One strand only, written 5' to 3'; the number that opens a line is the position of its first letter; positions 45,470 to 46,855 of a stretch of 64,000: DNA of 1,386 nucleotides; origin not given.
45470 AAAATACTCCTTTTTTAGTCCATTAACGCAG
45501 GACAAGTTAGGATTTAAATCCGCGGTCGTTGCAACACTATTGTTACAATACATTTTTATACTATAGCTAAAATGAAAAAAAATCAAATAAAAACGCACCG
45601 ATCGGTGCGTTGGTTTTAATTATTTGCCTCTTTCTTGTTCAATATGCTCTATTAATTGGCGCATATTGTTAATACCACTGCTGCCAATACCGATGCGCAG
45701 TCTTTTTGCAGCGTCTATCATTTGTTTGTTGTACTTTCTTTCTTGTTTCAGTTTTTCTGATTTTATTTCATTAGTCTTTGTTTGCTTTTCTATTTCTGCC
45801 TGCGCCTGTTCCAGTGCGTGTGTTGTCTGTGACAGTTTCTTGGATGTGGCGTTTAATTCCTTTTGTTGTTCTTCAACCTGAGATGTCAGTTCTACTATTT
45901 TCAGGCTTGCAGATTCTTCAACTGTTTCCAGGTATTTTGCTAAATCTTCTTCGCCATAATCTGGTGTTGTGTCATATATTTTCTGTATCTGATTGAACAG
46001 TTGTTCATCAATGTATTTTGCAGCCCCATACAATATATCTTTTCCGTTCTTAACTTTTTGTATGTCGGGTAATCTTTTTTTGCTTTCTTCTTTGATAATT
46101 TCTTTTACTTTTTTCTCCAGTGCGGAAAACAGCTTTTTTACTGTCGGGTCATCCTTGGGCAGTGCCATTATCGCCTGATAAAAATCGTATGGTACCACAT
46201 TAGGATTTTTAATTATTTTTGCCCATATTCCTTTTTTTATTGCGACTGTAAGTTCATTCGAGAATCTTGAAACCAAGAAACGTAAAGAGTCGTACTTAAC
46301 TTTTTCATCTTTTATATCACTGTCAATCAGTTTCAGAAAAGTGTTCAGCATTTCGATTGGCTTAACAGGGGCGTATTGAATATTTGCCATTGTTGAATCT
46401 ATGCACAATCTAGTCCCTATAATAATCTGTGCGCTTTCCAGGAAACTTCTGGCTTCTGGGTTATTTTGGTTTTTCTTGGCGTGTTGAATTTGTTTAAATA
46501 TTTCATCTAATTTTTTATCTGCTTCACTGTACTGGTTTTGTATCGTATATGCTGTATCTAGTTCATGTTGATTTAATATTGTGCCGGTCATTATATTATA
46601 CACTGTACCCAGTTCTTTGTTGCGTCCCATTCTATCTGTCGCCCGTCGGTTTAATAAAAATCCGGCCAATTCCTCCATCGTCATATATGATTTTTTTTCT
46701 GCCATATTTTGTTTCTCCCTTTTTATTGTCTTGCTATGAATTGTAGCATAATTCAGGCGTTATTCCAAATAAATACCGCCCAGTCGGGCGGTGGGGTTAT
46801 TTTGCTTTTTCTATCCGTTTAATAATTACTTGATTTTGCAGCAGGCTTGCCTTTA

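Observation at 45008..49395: HNH-nuclease-domain protein with two uncharacterised neighbours, flanked by LysR and truncated CI-like regulators: a candidate novel defence or abortive-infection module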

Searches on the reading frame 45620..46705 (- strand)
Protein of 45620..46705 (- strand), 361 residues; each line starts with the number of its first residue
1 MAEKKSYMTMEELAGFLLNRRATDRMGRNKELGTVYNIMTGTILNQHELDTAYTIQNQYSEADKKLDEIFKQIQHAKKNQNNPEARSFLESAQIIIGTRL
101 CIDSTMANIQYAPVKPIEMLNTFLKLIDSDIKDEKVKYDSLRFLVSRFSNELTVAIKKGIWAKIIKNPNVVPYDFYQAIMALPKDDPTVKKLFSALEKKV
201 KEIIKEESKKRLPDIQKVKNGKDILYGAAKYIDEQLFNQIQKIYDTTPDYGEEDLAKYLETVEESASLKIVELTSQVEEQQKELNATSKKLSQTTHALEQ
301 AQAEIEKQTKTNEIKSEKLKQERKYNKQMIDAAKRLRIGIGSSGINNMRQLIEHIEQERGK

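Call 3: search_protein_families(library=pfam, proteins=[window:45620-46705:-], max_evalue=0.1)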
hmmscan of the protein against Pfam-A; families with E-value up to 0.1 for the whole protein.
window:45620-46705:- (361 aa): 2 families
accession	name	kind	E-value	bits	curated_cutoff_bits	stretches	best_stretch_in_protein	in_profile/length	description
PF07007.17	LprI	-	0.013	16.3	22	1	50-93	13-61/106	Lysozyme inhibitor LprI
PF10009.15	DUF2252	-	0.024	14.1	22.3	1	241-355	137-247/392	Uncharacterized protein conserved in bacteria (DUF2252)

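Call 4: search_protein_families(library=padloc, proteins=[window:45620-46705:-], max_evalue=0.1)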
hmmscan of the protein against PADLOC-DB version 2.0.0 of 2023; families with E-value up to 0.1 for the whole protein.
window:45620-46705:- (361 aa): 1 family
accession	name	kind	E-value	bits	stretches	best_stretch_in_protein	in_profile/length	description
PDLC03740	RT_outgroup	-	0.013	12.7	1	229-338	33-137/407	retron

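Call 7: search_protein_families(library=ncbifam, proteins=[window:45620-46705:-], max_evalue=0.1)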
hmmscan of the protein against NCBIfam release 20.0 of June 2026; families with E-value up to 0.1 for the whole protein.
window:45620-46705:- (361 aa): 1 family
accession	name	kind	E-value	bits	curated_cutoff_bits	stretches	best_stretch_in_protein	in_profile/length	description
TIGR03185.1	DNA_S_dndD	equivalog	0.088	11.2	245.85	1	190-356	343-508/650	DNA sulfur modification protein DndD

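Call 8: search_protein_families(library=phrogs, proteins=[window:45620-46705:-], max_evalue=0.1)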
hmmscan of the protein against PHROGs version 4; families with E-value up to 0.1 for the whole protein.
window:45620-46705:- (361 aa): 3 families
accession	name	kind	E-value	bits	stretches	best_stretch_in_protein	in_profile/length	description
phrog_2990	-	unknown function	0.0026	18.9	1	270-332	45-111/133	-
phrog_27671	-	unknown function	0.087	14.2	0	166-204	46-84/93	-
phrog_2410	-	unknown function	0.088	14.1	0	227-273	23-69/84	-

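Call 24: find_homologous_proteins(query=window:45620-46705:-, max_evalue=0.001)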
Query window:45620-46705:- (361 aa): 4 proteins with E <= 0.001 among 4510 candidates.
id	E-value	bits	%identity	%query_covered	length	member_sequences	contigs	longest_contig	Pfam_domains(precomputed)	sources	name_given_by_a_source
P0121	5.9e-222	753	98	100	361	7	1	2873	-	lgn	-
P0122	3.9e-183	626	82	100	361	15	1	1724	-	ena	-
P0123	1.0e-163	562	77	100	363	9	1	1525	-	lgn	-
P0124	1.6e-57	213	39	98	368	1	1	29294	-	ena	-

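Call 26: find_encoding_contigs(protein=P0124, flank=7000, max_places=2)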
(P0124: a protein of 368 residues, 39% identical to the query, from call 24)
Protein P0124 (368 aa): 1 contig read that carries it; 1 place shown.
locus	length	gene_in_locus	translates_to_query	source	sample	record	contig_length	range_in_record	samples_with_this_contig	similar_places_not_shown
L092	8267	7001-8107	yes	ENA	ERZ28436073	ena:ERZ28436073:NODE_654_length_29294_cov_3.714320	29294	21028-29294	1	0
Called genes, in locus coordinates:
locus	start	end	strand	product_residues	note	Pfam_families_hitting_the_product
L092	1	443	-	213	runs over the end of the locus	-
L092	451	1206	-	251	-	PF04335:VirB8 (weak)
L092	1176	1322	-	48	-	-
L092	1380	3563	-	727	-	PF07244:POTRA, PF01103:Omp85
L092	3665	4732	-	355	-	PF02163:Peptidase_M50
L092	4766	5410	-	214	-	PF01148:CTP_transf_1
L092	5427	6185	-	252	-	PF01255:Prenyltransf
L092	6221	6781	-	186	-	PF01765:RRF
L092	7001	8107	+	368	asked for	-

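Call 101: search_solved_structures(query=window:45620-46705:-, max_evalue=1)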
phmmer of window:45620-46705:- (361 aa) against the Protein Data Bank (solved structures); distinct sequences matched with E-value up to 1: 3.
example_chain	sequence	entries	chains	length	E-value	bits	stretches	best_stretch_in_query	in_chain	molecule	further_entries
3mq7_A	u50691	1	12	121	0.26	13.7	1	249-325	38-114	Bone marrow stromal antigen 2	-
2zad_A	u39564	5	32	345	0.37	13.2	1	29-156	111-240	Muconate cycloisomerase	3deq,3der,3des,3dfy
3mqb_A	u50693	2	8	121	0.4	13.1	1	250-325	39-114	Bone marrow stromal antigen 2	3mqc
